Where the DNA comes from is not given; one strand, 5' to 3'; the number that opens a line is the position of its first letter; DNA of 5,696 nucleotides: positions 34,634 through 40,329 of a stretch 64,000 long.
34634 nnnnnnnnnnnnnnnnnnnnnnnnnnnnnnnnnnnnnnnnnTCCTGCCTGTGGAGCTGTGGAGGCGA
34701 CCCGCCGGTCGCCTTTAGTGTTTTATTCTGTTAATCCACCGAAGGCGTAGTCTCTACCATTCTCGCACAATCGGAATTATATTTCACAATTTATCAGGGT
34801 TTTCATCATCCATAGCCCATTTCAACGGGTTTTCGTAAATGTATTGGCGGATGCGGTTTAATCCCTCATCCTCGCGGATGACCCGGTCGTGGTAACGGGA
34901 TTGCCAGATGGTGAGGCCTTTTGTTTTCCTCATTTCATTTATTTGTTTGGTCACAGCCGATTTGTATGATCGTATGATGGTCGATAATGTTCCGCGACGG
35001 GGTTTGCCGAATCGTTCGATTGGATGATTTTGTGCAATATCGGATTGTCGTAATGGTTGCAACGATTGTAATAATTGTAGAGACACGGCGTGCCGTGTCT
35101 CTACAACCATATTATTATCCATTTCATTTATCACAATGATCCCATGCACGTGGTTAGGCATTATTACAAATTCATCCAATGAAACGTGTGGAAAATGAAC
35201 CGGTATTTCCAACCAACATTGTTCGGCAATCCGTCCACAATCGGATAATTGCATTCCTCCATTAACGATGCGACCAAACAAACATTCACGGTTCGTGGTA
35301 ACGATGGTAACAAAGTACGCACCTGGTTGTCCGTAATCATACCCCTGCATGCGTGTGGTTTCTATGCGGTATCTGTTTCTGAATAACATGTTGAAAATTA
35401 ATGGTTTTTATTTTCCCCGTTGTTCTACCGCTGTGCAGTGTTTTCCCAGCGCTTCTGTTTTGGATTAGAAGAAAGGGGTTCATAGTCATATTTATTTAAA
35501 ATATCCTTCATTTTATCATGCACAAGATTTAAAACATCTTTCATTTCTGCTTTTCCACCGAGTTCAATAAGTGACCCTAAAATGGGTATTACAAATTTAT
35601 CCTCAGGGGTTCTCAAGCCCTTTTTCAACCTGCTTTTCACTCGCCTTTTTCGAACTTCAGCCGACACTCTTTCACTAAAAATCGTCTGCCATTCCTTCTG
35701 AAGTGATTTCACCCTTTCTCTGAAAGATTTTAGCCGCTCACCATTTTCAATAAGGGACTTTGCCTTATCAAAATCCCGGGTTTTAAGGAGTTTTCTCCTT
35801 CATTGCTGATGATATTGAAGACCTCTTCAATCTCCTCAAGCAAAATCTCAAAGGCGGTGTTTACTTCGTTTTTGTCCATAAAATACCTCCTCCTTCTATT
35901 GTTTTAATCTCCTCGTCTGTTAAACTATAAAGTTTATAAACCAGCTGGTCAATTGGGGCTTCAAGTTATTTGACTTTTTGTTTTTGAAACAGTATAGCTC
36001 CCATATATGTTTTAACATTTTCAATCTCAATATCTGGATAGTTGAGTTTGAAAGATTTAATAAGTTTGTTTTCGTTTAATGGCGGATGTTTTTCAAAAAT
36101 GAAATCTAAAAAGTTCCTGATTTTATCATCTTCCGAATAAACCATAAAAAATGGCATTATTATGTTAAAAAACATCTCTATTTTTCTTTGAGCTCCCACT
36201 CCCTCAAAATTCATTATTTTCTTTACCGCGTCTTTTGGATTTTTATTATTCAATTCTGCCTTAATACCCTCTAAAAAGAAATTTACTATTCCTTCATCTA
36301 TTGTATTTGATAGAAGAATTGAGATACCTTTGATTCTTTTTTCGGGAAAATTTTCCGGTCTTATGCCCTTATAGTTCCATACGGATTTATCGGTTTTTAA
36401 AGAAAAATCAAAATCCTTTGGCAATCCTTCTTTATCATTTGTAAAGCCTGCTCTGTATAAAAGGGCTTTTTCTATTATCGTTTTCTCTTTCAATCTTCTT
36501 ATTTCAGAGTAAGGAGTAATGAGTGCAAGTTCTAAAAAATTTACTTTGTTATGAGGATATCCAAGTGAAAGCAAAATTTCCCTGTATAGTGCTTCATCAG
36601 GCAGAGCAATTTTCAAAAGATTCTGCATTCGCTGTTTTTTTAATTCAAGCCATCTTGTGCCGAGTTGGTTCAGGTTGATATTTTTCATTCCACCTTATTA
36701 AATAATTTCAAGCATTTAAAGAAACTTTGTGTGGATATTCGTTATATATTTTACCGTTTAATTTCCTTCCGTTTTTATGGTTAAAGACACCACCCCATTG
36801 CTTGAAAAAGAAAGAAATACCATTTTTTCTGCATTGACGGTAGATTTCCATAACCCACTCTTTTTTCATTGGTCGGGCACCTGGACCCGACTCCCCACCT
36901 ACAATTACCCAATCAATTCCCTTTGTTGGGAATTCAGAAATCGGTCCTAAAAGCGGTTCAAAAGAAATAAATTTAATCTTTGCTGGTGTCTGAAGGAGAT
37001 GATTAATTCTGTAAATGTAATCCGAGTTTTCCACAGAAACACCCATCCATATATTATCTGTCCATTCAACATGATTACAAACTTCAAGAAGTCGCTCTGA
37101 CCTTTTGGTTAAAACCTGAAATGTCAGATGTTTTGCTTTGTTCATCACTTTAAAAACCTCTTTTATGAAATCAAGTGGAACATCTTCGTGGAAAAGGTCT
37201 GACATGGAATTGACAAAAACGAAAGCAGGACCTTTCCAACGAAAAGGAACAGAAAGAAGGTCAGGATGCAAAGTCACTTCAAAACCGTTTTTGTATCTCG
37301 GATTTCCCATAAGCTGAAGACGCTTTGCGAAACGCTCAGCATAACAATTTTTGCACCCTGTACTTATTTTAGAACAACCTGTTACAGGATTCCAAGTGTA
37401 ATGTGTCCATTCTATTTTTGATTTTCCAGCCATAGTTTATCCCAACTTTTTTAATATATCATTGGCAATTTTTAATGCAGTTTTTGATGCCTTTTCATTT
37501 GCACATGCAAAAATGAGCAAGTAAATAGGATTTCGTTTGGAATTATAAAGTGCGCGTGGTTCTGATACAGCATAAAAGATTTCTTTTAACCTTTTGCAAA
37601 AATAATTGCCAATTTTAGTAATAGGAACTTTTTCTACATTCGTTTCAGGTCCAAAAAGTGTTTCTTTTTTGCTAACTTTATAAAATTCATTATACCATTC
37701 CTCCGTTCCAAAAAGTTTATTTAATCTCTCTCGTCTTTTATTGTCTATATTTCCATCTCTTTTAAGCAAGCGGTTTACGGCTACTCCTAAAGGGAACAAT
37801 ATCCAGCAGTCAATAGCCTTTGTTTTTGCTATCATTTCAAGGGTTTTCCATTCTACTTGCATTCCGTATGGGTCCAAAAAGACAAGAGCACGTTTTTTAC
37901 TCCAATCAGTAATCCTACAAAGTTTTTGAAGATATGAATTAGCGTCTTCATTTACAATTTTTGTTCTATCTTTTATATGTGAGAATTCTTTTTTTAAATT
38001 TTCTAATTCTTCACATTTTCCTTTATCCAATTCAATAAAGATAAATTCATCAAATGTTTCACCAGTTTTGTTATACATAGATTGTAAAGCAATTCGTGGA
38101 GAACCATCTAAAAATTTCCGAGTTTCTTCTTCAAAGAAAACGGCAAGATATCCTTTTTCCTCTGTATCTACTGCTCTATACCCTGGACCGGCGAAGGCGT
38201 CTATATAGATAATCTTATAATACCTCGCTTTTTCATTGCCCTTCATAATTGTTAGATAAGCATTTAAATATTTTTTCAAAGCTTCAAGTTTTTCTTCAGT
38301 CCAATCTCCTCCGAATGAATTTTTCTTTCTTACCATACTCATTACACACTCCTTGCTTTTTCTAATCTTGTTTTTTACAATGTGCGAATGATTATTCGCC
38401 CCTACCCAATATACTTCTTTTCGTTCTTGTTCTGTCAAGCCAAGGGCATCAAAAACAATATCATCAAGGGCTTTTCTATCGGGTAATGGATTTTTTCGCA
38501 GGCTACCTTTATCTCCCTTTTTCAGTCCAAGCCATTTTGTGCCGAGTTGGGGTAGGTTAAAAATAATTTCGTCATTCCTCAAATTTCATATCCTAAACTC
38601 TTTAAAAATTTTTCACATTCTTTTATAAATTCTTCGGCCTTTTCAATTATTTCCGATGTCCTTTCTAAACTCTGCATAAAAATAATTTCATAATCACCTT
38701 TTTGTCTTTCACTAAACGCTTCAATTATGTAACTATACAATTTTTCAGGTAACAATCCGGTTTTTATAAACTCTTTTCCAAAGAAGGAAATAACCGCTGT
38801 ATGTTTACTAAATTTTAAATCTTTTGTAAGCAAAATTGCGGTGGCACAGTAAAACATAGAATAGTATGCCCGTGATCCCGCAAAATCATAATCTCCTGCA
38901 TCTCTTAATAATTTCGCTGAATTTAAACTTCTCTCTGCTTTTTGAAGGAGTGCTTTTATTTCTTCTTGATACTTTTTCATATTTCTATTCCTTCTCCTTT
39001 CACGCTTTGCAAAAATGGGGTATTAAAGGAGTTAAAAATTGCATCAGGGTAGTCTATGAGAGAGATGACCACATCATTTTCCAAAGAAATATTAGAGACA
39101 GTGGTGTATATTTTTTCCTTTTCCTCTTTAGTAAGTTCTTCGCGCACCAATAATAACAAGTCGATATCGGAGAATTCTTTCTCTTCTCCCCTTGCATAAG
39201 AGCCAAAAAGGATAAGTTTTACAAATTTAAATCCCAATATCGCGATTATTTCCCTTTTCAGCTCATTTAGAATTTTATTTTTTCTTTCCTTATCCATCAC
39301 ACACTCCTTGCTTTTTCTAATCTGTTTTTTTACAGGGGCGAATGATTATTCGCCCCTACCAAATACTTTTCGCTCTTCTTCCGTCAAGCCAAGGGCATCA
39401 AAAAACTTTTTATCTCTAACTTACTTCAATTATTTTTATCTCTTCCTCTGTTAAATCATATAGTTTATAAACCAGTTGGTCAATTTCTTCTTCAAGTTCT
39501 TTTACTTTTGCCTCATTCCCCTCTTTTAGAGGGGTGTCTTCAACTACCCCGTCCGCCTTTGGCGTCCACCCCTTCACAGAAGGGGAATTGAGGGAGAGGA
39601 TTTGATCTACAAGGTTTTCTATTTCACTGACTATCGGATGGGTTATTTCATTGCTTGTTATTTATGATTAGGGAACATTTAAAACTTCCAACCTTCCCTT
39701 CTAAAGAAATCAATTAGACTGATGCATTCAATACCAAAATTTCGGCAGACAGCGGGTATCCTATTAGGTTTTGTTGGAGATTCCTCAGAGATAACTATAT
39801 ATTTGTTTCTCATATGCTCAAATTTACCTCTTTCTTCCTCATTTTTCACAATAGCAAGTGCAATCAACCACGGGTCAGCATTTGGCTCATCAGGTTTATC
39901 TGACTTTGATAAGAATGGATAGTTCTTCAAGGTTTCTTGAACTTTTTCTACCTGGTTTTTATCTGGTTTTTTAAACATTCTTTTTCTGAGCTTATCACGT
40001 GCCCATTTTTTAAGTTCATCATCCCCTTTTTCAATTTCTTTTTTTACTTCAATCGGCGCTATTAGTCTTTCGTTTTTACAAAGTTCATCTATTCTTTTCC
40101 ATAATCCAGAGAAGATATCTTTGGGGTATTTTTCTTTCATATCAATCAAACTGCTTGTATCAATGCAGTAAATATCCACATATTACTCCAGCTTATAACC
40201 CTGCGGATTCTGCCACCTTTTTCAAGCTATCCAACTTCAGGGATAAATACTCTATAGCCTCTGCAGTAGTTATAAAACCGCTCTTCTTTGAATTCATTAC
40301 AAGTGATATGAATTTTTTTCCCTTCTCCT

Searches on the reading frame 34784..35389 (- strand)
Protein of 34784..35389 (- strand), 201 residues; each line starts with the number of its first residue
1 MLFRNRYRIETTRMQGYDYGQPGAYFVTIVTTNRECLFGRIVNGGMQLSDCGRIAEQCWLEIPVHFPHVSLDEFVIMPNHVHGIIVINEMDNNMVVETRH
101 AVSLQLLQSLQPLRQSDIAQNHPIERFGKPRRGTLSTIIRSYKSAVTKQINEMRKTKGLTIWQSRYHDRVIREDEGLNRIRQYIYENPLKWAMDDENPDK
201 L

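Call 6: search_protein_families(library=ncbifam, proteins=[window:34784-35389:-], max_evalue=0.001)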
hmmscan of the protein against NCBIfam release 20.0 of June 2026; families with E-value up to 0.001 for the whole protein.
window:34784-35389:- (201 aa): 1 family
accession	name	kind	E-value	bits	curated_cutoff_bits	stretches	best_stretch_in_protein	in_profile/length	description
NF047646.1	REP_Tyr_transpos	equivalog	1.4e-19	70.4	80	2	133-190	70-133/146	REP-associated tyrosine transposase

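Call 7: search_protein_families(library=pfam, proteins=[window:34784-35389:-], max_evalue=0.01)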
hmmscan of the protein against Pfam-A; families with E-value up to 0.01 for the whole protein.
window:34784-35389:- (201 aa): 1 family
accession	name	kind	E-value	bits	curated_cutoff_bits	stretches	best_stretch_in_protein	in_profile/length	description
PF01797.21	Y1_Tnp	-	0.00019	22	23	0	131-186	61-120/121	Transposase IS200 like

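Call 76: search_protein_families(library=padloc, proteins=[window:34784-35389:-], max_evalue=0.01)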
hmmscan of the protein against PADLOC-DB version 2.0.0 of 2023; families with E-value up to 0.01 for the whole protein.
window:34784-35389:- (201 aa): 0 families

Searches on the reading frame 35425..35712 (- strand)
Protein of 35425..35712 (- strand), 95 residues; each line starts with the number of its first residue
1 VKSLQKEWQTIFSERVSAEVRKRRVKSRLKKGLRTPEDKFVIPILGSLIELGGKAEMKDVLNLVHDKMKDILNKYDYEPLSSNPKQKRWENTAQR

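Call 6: search_protein_families(library=ncbifam, proteins=[window:35425-35712:-], max_evalue=0.001)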
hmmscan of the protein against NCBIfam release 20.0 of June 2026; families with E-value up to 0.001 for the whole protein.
window:35425-35712:- (95 aa): 0 families

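Call 7: search_protein_families(library=pfam, proteins=[window:35425-35712:-], max_evalue=0.01)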
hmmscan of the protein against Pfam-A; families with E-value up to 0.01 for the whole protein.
window:35425-35712:- (95 aa): 1 family
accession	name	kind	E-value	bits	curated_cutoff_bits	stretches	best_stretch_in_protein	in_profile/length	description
PF14338.12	Mrr_N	-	0.00073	20.1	29.5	1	39-93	3-54/87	Mrr N-terminal domain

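Call 76: search_protein_families(library=padloc, proteins=[window:35425-35712:-], max_evalue=0.01)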
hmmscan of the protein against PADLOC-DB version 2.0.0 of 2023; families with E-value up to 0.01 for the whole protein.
window:35425-35712:- (95 aa): 0 families

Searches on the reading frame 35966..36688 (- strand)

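Call 6: search_protein_families(library=ncbifam, proteins=[window:35966-36688:-], max_evalue=0.001)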
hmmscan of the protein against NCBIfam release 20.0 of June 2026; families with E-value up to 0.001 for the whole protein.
window:35966-36688:- (240 aa): 0 families

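Call 7: search_protein_families(library=pfam, proteins=[window:35966-36688:-], max_evalue=0.01)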
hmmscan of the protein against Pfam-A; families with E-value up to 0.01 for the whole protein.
window:35966-36688:- (240 aa): 1 family
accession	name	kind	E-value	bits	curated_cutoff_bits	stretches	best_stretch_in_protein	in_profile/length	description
PF11013.13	DUF2851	-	5.7e-09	35.9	25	1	6-129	146-284/375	Protein of unknown function (DUF2851)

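Call 76: search_protein_families(library=padloc, proteins=[window:35966-36688:-], max_evalue=0.01)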
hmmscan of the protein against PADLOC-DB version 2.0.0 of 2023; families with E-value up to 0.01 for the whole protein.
window:35966-36688:- (240 aa): 0 families

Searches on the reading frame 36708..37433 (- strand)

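Call 6: search_protein_families(library=ncbifam, proteins=[window:36708-37433:-], max_evalue=0.001)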
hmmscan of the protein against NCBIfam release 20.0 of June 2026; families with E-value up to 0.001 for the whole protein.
window:36708-37433:- (241 aa): 1 family
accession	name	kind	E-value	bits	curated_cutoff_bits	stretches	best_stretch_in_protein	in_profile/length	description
TIGR04471.1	rSAM_mob_pairA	equivalog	8.1e-21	74.5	355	1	15-212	11-196/220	radical SAM mobile pair protein A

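Call 7: search_protein_families(library=pfam, proteins=[window:36708-37433:-], max_evalue=0.01)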
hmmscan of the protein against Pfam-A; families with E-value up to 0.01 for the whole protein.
window:36708-37433:- (241 aa): 2 families
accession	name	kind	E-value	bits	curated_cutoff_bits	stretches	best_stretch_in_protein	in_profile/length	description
PF07505.17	DUF5131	-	8.5e-97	323.9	28.9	1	4-234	1-243/243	Protein of unknown function (DUF5131)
PF17338.8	GP88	-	0.0018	18.6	24.4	1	18-148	36-172/230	Gene product 88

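Call 76: search_protein_families(library=padloc, proteins=[window:36708-37433:-], max_evalue=0.01)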
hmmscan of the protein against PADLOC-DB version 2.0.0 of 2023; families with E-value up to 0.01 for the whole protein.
window:36708-37433:- (241 aa): 2 families
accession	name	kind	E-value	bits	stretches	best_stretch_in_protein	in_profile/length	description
PDLC04639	PDC-M41B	-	1.5e-115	382.6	1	4-236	3-235/241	-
PDLC04569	PDC-M30B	-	9.5e-113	373.6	1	4-236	3-235/241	-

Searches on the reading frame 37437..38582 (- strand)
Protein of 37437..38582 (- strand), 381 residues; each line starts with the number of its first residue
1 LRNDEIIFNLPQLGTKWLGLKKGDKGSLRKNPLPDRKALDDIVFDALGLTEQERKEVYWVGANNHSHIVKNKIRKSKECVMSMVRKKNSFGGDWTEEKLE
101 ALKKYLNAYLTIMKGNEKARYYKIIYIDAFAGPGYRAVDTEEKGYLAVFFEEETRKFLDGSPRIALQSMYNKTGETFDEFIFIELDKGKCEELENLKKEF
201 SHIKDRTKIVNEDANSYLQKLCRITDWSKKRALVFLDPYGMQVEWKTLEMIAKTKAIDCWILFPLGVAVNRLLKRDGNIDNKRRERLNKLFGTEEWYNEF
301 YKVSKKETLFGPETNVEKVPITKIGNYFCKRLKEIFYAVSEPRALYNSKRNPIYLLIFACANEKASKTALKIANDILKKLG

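Call 4: search_protein_families(library=pfam, proteins=[window:37437-38582:-], max_evalue=0.01)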
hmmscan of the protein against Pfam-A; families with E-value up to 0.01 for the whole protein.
window:37437-38582:- (381 aa): 0 families

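Call 5: search_protein_families(library=padloc, proteins=[window:37437-38582:-], max_evalue=0.001)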
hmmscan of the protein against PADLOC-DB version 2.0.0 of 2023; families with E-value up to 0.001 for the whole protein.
window:37437-38582:- (381 aa): 5 families
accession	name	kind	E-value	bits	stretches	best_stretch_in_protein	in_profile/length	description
PDLC04635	PDC-M41A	-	1.5e-113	377.7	1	86-379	3-296/298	-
PDLC04636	PDC-M41A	-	3.7e-73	244.7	1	87-379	2-278/281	-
PDLC04637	PDC-M41A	-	1.9e-25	87.6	1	176-379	17-221/226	-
PDLC04638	PDC-M41A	-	1.9e-24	84.7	1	92-379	12-272/275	-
PDLC04566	PDC-M30A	-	2.4e-10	38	1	93-257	12-169/372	-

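Call 6: search_protein_families(library=ncbifam, proteins=[window:37437-38582:-], max_evalue=0.001)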
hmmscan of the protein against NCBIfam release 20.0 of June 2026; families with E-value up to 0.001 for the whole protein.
window:37437-38582:- (381 aa): 1 family
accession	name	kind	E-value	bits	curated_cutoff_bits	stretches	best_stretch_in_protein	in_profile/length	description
TIGR04474.1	tcm_partner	subfamily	8.4e-65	219.3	53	1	93-375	1-261/263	three-Cys-motif partner protein TcmP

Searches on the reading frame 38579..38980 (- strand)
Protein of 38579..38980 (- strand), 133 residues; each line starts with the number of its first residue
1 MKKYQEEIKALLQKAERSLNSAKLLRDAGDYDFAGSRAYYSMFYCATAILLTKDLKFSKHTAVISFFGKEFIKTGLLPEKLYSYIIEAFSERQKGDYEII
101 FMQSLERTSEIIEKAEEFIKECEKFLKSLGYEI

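Call 4: search_protein_families(library=pfam, proteins=[window:38579-38980:-], max_evalue=0.01)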
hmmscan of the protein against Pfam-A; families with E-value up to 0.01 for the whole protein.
window:38579-38980:- (133 aa): 1 family
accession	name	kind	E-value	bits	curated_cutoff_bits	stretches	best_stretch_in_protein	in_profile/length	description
PF05168.19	HEPN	-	4.6e-21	75.6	22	1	9-124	2-116/117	HEPN domain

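Call 5: search_protein_families(library=padloc, proteins=[window:38579-38980:-], max_evalue=0.001)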
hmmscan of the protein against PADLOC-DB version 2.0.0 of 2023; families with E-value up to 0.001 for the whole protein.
window:38579-38980:- (133 aa): 1 family
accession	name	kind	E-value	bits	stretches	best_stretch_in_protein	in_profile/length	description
PDLC04374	PDC-M05B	-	4.2e-05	21.8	1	5-127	19-139/146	-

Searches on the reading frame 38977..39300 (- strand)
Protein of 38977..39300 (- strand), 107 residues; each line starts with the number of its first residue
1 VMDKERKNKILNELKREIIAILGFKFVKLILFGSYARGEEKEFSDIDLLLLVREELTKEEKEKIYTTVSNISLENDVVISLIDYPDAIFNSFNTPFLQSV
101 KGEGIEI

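Call 4: search_protein_families(library=pfam, proteins=[window:38977-39300:-], max_evalue=0.01)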
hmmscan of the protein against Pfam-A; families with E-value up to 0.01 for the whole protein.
window:38977-39300:- (107 aa): 4 families
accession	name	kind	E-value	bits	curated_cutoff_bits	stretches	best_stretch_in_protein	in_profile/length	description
PF18765.7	Polbeta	-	7.3e-12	45.7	26.9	1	27-80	14-69/93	Polymerase beta, Nucleotidyltransferase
PF01909.29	NTP_transf_2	-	9.2e-11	42.4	21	1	16-78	2-72/93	Nucleotidyltransferase domain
PF22600.2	MTPAP-like_central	-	0.00043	20.8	27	1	5-64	20-79/139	Poly(A) RNA polymerase, mitochondrial-like, central palm domain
PF14792.12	DNA_pol_B_palm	-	0.0058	17.3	25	1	27-71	25-69/113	DNA polymerase beta palm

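Call 5: search_protein_families(library=padloc, proteins=[window:38977-39300:-], max_evalue=0.001)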
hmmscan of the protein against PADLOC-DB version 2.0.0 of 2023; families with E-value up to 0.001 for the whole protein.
window:38977-39300:- (107 aa): 7 families
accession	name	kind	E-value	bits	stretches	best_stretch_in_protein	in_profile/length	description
PDLC04903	PDC-S09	-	3.1e-25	86.6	1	1-106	1-107/108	-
PDLC04906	PDC-S09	-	2.7e-10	38.5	1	6-55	3-53/98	-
PDLC04904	PDC-S09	-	3.4e-09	34.8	1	5-55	4-54/104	-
PDLC04907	PDC-S09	-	1.3e-07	29.7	1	24-82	25-85/114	-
PDLC04902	PDC-S09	-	4.8e-07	28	1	24-55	19-50/97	-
PDLC04368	PDC-M05A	-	2.3e-05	22.3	1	29-55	110-136/201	-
PDLC04369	PDC-M05A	-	0.00012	19.8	1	9-53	90-130/201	-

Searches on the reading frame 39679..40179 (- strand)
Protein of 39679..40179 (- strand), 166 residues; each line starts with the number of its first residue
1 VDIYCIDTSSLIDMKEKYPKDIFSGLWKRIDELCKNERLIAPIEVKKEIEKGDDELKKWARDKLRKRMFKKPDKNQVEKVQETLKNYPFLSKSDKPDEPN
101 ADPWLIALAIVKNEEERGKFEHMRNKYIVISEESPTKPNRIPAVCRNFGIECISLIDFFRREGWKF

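Call 4: search_protein_families(library=pfam, proteins=[window:39679-40179:-], max_evalue=0.01)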
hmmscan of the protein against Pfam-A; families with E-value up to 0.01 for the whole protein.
window:39679-40179:- (166 aa): 1 family
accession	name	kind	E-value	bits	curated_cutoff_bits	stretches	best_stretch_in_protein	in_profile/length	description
PF14367.12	DUF4411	-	3.7e-34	118.3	23.5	1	4-166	1-159/159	Domain of unknown function (DUF4411)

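Call 5: search_protein_families(library=padloc, proteins=[window:39679-40179:-], max_evalue=0.001)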
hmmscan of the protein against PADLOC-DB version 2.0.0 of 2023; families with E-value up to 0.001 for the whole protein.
window:39679-40179:- (166 aa): 0 families

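Call 6: search_protein_families(library=ncbifam, proteins=[window:39679-40179:-], max_evalue=0.001)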
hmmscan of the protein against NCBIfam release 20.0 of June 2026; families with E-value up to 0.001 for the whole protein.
window:39679-40179:- (166 aa): 0 families

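Call 76: search_protein_families(library=padloc, proteins=[window:39679-40179:-], max_evalue=0.01)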
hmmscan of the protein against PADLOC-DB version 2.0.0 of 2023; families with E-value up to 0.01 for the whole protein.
window:39679-40179:- (166 aa): 0 families
